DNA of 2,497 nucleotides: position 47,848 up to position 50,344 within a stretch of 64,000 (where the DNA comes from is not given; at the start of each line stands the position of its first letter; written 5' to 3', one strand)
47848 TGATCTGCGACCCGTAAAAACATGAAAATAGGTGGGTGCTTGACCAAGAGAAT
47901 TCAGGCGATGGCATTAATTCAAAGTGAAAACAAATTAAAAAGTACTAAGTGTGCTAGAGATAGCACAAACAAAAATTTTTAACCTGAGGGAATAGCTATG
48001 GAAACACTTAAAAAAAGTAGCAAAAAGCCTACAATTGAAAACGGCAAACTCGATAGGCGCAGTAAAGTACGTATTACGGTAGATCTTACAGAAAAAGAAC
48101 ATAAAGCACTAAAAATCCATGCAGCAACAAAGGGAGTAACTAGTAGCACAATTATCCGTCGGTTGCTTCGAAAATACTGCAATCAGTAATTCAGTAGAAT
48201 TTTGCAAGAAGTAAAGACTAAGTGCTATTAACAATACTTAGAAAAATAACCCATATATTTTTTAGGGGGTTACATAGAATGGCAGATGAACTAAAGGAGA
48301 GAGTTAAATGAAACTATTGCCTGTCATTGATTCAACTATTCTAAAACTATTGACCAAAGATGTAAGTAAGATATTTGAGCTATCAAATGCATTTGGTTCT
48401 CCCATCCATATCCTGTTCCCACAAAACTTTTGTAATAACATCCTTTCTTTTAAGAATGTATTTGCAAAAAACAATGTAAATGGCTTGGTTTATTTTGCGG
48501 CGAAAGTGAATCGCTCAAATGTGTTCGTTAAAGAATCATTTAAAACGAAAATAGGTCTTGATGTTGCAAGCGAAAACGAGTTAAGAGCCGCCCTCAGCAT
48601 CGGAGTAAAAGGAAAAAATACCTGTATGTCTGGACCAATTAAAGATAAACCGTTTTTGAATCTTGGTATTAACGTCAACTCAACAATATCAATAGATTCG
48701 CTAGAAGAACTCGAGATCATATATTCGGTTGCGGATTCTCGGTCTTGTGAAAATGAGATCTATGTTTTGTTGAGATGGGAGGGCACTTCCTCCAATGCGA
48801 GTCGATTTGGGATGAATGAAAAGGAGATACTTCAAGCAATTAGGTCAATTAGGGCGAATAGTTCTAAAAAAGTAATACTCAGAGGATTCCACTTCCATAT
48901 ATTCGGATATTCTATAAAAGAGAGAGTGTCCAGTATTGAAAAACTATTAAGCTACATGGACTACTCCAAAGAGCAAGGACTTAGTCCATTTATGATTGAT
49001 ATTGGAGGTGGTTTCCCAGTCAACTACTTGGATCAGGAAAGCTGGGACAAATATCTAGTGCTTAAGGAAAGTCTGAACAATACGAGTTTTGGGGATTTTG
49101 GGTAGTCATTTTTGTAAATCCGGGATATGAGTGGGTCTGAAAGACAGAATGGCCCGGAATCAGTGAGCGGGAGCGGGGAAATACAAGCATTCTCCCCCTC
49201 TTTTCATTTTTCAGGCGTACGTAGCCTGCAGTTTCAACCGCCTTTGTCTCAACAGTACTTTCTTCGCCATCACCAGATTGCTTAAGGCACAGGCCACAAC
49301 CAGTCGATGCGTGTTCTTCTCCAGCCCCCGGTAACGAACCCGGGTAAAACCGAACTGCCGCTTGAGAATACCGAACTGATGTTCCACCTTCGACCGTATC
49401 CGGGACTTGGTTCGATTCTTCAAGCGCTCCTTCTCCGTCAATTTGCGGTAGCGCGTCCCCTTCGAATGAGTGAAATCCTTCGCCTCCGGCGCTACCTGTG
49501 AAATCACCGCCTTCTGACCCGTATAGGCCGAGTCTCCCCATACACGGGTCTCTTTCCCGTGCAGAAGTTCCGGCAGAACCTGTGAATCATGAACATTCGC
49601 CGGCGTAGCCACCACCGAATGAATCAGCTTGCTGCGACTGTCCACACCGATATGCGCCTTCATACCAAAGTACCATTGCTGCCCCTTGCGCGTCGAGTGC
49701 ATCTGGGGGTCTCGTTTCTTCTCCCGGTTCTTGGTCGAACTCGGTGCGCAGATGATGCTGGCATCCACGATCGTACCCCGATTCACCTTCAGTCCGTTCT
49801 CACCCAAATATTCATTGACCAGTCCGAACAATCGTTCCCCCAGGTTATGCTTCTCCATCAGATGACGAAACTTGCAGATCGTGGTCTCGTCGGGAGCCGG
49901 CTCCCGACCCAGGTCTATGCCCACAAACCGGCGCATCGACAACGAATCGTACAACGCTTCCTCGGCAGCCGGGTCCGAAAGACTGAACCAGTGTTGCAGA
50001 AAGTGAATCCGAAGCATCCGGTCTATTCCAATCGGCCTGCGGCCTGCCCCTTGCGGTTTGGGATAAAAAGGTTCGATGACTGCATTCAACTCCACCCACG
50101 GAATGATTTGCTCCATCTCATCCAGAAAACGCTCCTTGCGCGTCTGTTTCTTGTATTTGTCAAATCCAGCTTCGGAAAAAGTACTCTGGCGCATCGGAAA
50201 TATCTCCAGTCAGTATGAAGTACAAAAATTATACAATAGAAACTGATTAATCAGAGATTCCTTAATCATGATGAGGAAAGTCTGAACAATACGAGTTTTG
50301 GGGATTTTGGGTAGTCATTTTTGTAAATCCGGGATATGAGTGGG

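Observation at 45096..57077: A 35-bp repeat of the mutM 3' end brackets an ~11.9-kb AT-rich, IS-riddled island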

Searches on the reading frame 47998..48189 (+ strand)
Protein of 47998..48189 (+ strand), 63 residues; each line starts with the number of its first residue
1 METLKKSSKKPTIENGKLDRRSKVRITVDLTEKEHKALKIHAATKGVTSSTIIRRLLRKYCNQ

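Call 82: search_protein_families(library=padloc, proteins=[window:47998-48189:+], max_evalue=0.001)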
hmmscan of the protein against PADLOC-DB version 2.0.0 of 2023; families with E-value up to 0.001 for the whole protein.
window:47998-48189:+ (63 aa): 0 families

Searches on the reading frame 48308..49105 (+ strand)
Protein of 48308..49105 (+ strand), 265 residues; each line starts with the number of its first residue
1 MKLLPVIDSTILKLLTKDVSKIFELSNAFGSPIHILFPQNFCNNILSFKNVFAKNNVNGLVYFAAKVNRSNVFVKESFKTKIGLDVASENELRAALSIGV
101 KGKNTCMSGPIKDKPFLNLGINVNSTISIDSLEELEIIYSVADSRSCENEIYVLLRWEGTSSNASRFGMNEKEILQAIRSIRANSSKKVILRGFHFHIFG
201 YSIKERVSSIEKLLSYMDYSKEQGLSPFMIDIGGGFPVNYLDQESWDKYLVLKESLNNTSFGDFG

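Call 6: search_protein_families(library=pfam, proteins=[window:48308-49105:+], max_evalue=0.01)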
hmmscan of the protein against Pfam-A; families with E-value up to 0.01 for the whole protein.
window:48308-49105:+ (265 aa): 1 family
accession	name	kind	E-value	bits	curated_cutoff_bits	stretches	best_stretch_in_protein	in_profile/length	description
PF02784.22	Orn_Arg_deC_N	-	2.1e-19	70.3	23.4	1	51-245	14-210/247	Pyridoxal-dependent decarboxylase, pyridoxal binding domain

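Call 19: search_protein_families(library=ncbifam, proteins=[window:48308-49105:+], max_evalue=0.001)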
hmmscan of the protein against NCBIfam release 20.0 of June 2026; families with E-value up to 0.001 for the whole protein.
window:48308-49105:+ (265 aa): 7 families
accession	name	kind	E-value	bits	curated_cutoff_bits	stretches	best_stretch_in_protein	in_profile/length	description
TIGR01048.1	lysA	equivalog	3.2e-24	85.2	297.9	1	20-245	14-247/417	diaminopimelate decarboxylase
TIGR03099.1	dCO2ase_PEP1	hypoth_equivalog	2.1e-16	60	478.45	1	26-244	19-243/398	pyridoxal-dependent decarboxylase, exosortase A system-associated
TIGR01273.1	speA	equivalog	3.9e-15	55.4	624.1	1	30-242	56-291/624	arginine decarboxylase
NF003763.0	PRK05354.1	equivalog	3.7e-14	52.2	369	1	61-245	100-302/636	biosynthetic arginine decarboxylase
NF052544.1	OrLyDeCDokD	equivalog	9.2e-14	50.9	700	1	21-244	32-264/461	ornithine/lysine decarboxylase DokD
NF041039.1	FslC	exception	5.4e-11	41.9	500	1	11-204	10-205/418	rhizoferrin biosystnesis N-citrylornithine decarboxylase FslC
NF006515.0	PRK08961.1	equivalog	9.2e-05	20.6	802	1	61-244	529-714/861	bifunctional aspartate kinase/diaminopimelate decarboxylase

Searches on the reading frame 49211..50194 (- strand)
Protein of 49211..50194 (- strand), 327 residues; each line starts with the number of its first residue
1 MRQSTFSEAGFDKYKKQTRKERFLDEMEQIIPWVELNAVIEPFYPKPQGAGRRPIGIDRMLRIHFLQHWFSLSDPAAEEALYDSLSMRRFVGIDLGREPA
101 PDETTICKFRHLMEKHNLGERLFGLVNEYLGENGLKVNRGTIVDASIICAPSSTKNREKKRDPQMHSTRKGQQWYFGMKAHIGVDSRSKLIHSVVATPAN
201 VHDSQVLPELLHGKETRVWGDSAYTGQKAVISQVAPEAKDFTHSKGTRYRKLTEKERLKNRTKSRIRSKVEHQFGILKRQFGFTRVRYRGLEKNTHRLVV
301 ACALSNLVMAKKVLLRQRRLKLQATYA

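Call 6: search_protein_families(library=pfam, proteins=[window:49211-50194:-], max_evalue=0.01)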
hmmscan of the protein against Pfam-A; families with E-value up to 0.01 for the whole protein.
window:49211-50194:- (327 aa): 5 families
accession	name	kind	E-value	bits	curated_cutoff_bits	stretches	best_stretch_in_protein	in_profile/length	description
PF01609.27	DDE_Tnp_1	-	5.8e-34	118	23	1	139-307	5-200/200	Transposase DDE domain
PF05598.16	DUF772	-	8.8e-22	77.4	23.1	1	51-123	1-71/74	Transposase domain (DUF772)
PF13359.12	DDE_Tnp_4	-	1.6e-14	54.2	24.8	1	159-306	14-158/158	DDE superfamily endonuclease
PF13612.12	DDE_Tnp_1_3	-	7e-08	33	27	1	164-282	32-146/155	Transposase DDE domain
PF13751.12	DDE_Tnp_1_6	-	1.2e-06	29.2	25.1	1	247-307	62-121/125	Transposase DDE domain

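Call 19: search_protein_families(library=ncbifam, proteins=[window:49211-50194:-], max_evalue=0.001)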
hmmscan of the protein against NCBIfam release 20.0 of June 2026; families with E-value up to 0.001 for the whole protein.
window:49211-50194:- (327 aa): 8 families
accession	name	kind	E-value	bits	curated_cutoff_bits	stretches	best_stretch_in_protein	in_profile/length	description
NF033581.1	transpos_IS5_4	equivalog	3.1e-108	361.5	140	1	23-308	1-285/285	IS5 family transposase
NF033551.1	transpos_IS1182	equivalog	2.9e-35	122.1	270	3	29-159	29-157/488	IS1182 family transposase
NF033578.1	transpos_IS5_1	equivalog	8.6e-21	74.5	275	2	172-309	278-415/419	IS5 family transposase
NF033520.1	transpos_IS982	equivalog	1.9e-16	60.4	130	1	140-301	73-235/243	IS982 family transposase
NF033593.1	transpos_ISNCY_1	equivalog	3.7e-15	55.5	325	2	23-145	22-137/444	ISNCY family transposase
NF033580.1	transpos_IS5_3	equivalog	2.4e-12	47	110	1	111-279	66-230/258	IS5 family transposase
NF033579.1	transpos_IS5_2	equivalog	4.3e-11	42.8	140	1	100-307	81-287/289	IS5 family transposase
NF033592.1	transpos_IS4_1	equivalog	4.2e-05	22.8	115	1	141-224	109-186/332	IS4 family transposase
